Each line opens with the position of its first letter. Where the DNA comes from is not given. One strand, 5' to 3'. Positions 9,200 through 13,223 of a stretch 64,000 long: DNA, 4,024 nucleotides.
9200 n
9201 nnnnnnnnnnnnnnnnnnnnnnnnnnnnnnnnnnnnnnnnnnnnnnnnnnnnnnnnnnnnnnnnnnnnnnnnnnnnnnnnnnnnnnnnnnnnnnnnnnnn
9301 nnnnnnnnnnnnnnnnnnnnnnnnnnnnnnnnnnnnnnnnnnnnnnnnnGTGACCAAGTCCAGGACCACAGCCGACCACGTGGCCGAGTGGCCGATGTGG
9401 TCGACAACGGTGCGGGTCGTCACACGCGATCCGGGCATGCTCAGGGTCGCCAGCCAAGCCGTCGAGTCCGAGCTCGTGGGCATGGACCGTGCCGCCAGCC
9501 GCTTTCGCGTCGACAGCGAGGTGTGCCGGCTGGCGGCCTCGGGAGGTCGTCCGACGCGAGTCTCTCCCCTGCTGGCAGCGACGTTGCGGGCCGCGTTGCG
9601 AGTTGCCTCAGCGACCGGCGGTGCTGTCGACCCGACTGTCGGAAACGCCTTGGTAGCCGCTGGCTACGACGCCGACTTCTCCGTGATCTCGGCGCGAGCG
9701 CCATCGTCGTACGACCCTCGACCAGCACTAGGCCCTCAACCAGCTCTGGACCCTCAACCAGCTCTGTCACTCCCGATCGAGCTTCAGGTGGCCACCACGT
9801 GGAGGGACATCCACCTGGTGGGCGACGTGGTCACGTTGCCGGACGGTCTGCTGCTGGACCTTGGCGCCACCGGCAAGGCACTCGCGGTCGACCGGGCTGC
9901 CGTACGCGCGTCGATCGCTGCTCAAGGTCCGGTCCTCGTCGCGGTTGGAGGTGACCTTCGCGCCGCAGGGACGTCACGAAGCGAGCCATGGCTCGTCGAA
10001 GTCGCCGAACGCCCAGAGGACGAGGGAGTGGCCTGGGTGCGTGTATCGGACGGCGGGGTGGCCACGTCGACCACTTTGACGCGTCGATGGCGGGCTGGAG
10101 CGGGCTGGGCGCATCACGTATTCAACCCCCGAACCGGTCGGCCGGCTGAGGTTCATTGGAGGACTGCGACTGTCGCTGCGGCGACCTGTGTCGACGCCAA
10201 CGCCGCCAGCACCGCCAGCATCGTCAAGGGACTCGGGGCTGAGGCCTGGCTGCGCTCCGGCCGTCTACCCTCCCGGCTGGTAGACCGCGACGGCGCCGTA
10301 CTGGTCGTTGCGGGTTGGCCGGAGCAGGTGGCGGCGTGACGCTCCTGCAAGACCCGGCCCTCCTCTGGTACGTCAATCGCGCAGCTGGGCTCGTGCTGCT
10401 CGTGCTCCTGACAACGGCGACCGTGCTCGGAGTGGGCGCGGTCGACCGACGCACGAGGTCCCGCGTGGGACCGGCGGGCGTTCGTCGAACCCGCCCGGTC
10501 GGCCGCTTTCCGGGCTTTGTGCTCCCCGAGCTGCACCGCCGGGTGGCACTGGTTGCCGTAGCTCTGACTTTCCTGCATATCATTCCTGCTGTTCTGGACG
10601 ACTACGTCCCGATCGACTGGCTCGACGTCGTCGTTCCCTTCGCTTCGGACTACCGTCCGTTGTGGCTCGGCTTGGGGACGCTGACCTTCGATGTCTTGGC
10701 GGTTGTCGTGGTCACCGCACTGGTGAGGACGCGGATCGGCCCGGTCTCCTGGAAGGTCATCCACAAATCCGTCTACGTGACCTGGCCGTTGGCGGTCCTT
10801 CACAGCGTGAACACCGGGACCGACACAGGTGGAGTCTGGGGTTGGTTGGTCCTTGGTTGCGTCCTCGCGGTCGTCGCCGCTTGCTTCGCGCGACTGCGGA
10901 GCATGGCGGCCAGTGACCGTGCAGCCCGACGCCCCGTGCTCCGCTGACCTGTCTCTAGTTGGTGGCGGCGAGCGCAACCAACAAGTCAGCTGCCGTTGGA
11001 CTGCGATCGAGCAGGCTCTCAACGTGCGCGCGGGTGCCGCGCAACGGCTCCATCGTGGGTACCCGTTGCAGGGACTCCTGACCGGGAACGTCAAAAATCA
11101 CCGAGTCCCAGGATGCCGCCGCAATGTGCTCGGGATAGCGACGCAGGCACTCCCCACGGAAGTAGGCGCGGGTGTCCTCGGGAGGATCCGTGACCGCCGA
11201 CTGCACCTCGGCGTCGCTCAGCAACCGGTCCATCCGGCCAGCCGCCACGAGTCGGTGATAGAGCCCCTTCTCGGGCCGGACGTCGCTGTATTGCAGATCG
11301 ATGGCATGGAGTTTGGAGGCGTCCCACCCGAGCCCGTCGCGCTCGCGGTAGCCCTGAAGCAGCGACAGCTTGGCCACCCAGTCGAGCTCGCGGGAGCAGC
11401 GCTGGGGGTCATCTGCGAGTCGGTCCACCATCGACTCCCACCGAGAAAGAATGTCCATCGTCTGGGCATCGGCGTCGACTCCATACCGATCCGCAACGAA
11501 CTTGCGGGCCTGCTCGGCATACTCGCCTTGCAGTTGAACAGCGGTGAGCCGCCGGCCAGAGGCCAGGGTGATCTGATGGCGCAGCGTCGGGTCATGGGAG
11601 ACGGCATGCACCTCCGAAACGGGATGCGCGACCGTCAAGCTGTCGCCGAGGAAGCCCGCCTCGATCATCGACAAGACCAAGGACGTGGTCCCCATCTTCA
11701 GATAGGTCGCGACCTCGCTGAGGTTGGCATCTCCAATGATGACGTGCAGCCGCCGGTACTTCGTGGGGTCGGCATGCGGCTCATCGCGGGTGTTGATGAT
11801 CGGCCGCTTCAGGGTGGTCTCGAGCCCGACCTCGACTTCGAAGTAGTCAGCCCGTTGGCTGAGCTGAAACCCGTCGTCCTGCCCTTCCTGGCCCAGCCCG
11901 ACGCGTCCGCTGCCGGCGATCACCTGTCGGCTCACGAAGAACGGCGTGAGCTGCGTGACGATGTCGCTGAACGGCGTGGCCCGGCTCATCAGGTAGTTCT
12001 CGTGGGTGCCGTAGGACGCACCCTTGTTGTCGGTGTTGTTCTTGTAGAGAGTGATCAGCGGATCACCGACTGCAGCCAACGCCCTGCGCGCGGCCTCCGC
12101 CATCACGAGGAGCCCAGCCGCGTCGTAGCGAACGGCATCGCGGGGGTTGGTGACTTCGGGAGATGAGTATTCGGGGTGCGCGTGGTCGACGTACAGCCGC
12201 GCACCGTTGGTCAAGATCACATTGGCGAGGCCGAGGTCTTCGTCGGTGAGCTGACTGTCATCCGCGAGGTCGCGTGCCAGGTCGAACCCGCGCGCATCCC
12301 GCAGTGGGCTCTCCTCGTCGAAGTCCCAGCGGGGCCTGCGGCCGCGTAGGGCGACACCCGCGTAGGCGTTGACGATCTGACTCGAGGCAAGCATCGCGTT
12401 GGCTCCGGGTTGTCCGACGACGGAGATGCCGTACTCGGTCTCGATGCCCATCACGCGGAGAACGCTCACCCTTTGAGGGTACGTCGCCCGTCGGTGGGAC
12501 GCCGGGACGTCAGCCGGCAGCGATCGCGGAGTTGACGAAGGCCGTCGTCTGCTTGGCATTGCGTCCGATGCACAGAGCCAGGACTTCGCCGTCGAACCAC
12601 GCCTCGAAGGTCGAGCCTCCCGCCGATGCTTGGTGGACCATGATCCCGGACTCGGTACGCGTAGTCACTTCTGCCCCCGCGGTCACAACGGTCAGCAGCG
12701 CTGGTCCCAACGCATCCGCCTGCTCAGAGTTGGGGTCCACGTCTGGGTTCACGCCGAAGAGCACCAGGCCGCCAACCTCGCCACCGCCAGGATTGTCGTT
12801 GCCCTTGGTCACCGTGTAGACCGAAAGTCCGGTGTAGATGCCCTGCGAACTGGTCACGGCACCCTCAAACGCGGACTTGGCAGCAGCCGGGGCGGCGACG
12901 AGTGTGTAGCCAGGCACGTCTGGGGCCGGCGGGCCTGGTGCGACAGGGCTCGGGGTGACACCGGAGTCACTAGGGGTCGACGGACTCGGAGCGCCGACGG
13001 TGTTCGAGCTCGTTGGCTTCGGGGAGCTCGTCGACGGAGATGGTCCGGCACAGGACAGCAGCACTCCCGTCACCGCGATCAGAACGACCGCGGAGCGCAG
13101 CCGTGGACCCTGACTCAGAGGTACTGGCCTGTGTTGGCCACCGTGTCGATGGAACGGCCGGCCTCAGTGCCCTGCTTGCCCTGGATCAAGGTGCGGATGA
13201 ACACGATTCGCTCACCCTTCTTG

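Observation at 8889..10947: Flavinylation module (ApbE plus ferric-reductase-like membrane protein) inserted between pup and dop, with ambiguous upstream coding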

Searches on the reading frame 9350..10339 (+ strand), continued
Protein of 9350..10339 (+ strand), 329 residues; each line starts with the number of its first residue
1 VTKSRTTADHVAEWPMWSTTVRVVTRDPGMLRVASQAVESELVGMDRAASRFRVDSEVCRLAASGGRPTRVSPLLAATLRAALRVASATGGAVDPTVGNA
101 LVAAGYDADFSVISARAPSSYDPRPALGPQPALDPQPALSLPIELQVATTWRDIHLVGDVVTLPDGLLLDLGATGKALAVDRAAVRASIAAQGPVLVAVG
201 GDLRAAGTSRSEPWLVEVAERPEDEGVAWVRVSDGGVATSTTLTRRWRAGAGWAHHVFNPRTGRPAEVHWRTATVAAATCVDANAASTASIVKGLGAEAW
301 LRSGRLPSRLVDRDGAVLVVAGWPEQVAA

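Call 38: search_solved_structures(query=window:9350-10339:+, max_evalue=0.001, show_alignments=2)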
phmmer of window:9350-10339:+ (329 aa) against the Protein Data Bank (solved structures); distinct sequences matched with E-value up to 0.001: 13.
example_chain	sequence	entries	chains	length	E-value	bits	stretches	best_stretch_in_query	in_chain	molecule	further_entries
1vrm_A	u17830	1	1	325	3.4e-17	66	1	162-293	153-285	hypothetical protein TM1553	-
3pnd_A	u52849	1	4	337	1.9e-16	63.5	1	23-295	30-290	Thiamine biosynthesis lipoprotein ApbE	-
4xgw_A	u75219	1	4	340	2.6e-16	63.1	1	35-295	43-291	FAD:protein FMN transferase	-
2o18_A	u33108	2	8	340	9.4e-16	61.2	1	35-295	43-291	Thiamine biosynthesis lipoprotein apbE | FAD:protein FMN transferase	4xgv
4xgx_A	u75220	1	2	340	6.3e-15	58.5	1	36-295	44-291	FAD:protein FMN transferase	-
5mgy_H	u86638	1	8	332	3.3e-11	46.3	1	128-295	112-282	FAD:protein FMN transferase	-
6nxi_A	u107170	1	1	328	3.9e-11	46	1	25-295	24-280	FAD:protein FMN transferase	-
4xdt_A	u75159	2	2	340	1.2e-10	44.5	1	21-296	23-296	FAD:protein FMN transferase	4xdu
6nxj_A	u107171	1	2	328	8.3e-10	41.7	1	164-295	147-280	FAD:protein FMN transferase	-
4ifu_A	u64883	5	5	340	8.9e-10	41.6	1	21-296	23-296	FAD:protein FMN transferase | Thiamine biosynthesis lipoprotein ApbE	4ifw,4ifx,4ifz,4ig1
4xdr_A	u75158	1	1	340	3.1e-09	39.8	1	21-296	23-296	FAD:protein FMN transferase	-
7mgt_A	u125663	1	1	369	3.4e-09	39.7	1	21-296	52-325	FAD:protein FMN transferase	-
7esa_A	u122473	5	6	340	8.7e-07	31.8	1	161-295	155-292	FAD:protein FMN transferase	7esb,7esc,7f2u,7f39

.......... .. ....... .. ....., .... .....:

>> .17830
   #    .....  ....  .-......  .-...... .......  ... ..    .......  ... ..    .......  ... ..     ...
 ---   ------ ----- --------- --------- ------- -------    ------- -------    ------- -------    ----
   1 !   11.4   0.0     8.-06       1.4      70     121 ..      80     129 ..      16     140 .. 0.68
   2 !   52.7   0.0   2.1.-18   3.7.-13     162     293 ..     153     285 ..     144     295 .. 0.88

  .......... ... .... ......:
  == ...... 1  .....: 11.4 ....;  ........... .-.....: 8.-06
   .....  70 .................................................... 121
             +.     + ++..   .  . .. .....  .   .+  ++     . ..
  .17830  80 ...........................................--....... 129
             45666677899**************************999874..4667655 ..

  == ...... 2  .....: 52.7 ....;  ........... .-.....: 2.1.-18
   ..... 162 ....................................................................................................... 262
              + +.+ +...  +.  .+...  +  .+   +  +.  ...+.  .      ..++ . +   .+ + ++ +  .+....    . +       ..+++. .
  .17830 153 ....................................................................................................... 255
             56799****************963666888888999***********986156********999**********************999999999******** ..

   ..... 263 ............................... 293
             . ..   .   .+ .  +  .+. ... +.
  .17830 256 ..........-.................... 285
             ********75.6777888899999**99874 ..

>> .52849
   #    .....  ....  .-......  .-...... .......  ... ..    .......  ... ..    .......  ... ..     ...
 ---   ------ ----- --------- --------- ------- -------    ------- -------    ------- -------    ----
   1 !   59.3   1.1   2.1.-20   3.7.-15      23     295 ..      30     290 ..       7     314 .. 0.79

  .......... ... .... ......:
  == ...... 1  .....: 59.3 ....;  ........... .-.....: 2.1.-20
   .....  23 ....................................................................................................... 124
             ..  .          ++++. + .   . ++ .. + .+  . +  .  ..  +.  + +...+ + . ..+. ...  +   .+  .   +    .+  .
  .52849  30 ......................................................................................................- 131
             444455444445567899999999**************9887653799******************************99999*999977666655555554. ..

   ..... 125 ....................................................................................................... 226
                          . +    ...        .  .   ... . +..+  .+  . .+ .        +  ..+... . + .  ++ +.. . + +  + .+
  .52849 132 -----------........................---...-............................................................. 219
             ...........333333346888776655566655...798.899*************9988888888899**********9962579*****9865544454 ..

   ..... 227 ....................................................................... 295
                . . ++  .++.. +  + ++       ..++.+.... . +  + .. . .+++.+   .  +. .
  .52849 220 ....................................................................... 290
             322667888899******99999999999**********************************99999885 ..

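Call 42: list_cluster_members(proteins=[P0001, window:8373-9350:+, window:8397-9350:+, window:8732-9274:-, window:10336-10944:+, window:10315-10944:+, window:12513-13073:-])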
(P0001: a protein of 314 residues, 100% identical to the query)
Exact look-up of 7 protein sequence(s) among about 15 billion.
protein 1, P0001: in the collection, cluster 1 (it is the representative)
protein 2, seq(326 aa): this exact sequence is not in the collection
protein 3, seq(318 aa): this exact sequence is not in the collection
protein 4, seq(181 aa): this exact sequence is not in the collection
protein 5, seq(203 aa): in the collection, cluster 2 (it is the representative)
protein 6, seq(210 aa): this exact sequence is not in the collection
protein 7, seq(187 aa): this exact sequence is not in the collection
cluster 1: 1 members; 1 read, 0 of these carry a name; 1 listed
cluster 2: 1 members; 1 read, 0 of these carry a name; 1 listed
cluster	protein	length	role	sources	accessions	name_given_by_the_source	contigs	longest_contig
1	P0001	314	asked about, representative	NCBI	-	-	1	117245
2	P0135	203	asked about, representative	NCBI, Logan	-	-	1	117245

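Call 43: find_encoding_contigs(protein=P0001, flank=4000, max_places=2)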
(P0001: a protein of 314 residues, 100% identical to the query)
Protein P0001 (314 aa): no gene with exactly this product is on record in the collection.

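Call 64: find_encoding_contigs(protein=P0004, flank=2000, max_places=2)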
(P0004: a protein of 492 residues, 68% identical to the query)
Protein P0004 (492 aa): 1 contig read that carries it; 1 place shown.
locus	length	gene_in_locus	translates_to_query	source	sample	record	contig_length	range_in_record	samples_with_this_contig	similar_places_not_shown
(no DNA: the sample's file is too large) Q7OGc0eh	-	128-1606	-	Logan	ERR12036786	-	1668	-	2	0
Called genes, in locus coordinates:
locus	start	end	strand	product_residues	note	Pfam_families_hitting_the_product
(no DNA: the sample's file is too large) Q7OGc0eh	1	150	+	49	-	?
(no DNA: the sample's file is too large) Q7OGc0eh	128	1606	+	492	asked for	PF02424:ApbE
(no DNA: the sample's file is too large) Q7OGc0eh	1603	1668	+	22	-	?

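Call 65: find_encoding_contigs(protein=P0003, flank=2000, max_places=2)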
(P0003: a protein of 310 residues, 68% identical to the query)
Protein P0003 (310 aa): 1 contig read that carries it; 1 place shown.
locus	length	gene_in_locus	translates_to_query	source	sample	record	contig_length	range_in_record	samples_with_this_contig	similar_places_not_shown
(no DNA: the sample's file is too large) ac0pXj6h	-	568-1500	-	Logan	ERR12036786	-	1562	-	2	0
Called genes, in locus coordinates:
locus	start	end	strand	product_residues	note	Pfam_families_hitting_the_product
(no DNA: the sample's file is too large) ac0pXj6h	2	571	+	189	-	?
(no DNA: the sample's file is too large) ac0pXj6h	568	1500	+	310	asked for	PF02424:ApbE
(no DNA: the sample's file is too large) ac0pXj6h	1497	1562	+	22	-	?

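Call 66: find_encoding_contigs(protein=P0011, flank=2000, max_places=2)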
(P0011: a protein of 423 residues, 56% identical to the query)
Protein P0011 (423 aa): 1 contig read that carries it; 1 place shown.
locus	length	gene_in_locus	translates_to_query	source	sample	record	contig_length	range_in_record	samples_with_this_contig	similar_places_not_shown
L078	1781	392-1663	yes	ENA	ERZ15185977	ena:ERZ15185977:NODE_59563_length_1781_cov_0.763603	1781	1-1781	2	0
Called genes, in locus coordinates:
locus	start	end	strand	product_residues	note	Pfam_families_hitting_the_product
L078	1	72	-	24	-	?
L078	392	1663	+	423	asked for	PF02424:ApbE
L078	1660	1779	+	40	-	?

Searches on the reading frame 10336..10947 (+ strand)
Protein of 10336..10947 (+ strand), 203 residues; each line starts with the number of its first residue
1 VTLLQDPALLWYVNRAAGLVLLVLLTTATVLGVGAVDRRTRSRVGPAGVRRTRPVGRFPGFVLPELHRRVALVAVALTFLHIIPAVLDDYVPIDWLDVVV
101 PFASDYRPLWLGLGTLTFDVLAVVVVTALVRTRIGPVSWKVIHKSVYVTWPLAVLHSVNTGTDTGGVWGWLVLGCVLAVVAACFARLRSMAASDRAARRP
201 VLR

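Call 3: search_protein_families(library=pfam, proteins=[window:10336-10947:+], max_evalue=0.1)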
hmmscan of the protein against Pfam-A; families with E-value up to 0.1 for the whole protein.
window:10336-10947:+ (203 aa): 1 family
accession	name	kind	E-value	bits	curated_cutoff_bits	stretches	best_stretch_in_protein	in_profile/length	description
PF01794.25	Ferric_reduct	-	1.7e-06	28.5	28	1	64-153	35-120/121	Ferric reductase like transmembrane component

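Call 36: search_protein_families(library=ncbifam, proteins=[window:10336-10947:+], max_evalue=0.1)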
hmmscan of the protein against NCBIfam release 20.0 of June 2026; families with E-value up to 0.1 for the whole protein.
window:10336-10947:+ (203 aa): 2 families
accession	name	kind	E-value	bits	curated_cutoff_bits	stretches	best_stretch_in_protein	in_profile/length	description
NF040998.1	MamZ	equivalog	1.6e-05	23.6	650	1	65-166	501-600/633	magnetosome biogenesis transporter MamZ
NF003831.1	PRK05419.1-2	equivalog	0.00093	18.7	130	1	66-157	76-164/212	protein-methionine-sulfoxide reductase heme-binding subunit MsrQ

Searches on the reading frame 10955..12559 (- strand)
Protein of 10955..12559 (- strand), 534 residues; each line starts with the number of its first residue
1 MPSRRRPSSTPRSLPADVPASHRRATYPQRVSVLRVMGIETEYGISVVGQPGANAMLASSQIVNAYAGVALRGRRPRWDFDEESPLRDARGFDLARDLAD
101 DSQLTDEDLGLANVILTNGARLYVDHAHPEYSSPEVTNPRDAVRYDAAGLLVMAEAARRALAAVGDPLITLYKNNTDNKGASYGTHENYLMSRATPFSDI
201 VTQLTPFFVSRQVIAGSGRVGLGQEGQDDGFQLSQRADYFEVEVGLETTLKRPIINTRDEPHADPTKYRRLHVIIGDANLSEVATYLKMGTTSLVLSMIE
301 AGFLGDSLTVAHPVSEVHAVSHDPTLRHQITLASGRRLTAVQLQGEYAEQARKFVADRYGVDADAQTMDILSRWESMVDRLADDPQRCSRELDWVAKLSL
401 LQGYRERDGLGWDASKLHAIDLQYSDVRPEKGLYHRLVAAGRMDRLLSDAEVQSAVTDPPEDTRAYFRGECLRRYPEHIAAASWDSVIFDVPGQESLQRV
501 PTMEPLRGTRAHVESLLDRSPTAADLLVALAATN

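Call 3: search_protein_families(library=pfam, proteins=[window:10955-12559:-], max_evalue=0.1)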
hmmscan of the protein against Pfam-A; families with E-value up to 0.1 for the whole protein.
window:10955-12559:- (534 aa): 1 family
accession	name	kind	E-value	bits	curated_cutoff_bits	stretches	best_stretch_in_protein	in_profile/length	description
PF03136.20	Pup_ligase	-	6.8e-190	632.1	25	1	35-487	1-440/441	Pup-ligase protein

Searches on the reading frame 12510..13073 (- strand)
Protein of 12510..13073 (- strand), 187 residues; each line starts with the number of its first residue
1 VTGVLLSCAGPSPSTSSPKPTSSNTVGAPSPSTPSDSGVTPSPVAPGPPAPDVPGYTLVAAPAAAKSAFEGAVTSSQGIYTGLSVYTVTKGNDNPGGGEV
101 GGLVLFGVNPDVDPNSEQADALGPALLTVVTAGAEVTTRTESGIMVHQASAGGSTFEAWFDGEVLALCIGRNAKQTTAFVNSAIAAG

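Call 3: search_protein_families(library=pfam, proteins=[window:12510-13073:-], max_evalue=0.1)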
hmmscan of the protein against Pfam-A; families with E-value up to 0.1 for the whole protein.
window:12510-13073:- (187 aa): 1 family
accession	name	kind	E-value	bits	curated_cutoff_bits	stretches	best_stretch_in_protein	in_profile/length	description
PF04039.18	MnhB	-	0.071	13.8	22.5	0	83-105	16-38/127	Domain related to MnhB subunit of Na+/H+ antiporter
